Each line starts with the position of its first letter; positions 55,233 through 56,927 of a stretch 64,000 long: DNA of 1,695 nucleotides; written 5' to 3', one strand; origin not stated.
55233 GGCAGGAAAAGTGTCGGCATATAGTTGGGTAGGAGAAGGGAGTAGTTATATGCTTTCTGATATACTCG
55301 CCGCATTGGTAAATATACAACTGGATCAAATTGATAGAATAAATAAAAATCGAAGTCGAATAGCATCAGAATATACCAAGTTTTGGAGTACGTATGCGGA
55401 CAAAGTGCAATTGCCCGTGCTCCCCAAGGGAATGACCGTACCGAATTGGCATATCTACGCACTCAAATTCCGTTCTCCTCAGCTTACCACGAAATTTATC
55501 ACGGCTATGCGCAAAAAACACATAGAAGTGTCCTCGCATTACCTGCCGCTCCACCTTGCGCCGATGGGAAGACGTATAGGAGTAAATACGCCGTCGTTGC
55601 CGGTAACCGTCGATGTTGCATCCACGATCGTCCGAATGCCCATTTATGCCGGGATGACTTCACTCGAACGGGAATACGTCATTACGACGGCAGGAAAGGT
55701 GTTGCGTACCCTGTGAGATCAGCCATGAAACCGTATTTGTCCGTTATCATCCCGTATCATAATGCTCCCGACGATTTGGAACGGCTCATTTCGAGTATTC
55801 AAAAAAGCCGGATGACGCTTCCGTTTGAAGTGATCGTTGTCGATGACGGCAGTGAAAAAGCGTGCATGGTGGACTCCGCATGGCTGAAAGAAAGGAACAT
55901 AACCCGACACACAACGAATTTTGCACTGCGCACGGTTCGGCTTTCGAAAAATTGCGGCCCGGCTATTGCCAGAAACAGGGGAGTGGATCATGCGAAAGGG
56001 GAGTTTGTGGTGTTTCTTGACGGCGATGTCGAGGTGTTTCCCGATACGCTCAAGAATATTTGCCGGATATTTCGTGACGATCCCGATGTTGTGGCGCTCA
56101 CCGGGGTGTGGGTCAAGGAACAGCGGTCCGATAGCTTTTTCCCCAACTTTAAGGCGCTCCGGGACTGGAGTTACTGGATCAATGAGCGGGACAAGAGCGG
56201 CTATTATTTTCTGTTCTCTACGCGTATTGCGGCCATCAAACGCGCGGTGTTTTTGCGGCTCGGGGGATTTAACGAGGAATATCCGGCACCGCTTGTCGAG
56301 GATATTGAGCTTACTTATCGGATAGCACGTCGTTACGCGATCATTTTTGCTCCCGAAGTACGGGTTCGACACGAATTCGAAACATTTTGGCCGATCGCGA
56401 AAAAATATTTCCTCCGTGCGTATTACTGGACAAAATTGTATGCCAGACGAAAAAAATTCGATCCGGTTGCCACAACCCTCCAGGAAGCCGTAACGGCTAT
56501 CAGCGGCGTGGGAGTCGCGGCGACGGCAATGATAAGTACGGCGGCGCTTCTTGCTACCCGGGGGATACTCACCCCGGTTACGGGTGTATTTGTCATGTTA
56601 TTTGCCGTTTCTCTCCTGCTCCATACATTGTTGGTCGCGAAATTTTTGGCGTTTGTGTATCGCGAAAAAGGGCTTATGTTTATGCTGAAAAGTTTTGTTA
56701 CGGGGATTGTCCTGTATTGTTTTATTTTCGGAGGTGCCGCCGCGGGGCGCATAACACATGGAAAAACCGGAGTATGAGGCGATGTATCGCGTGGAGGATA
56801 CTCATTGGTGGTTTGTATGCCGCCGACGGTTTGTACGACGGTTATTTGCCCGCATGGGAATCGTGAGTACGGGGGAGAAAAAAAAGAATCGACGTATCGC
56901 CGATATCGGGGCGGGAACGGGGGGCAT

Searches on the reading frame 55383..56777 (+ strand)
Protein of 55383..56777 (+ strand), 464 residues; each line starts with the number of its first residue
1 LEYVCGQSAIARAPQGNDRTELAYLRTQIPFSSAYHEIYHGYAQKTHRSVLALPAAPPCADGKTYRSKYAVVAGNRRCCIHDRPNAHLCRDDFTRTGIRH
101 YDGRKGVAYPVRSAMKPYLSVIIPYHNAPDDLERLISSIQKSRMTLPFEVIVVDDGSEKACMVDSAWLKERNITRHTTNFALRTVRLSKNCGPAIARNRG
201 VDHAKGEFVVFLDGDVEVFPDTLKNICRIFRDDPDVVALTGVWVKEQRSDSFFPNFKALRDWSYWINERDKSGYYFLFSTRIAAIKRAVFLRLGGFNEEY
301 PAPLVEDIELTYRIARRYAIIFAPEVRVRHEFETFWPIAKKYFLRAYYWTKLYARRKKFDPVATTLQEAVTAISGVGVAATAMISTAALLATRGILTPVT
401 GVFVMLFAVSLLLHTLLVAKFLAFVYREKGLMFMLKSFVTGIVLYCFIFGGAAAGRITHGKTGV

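Call 79: search_protein_families(library=pfam, proteins=[window:55383-56777:+], max_evalue=0.01)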
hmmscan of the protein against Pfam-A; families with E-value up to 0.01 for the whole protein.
window:55383-56777:+ (464 aa): 6 families
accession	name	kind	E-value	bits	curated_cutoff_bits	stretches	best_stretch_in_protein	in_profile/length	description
PF00535.33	Glycos_transf_2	-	1.5e-23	84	23.3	1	120-256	1-129/168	Glycosyl transferase family 2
PF10111.15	Glyco_tranf_2_2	-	2.4e-16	60.5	27.3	1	120-328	1-213/276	Glycosyltransferase like family 2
PF13641.12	Glyco_tranf_2_3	-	3e-16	60.6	27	1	118-345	2-226/230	Glycosyltransferase like family 2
PF13632.12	Glyco_trans_2_3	-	6.1e-08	33.2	27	1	208-418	1-189/198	Glycosyl transferase family group 2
PF03142.21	Chitin_synth_2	-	0.00036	19.7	27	1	183-269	179-262/527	Chitin synthase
PF13506.12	Glyco_transf_21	-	0.00071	19.5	21.7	1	198-326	23-150/174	Glycosyl transferase family 21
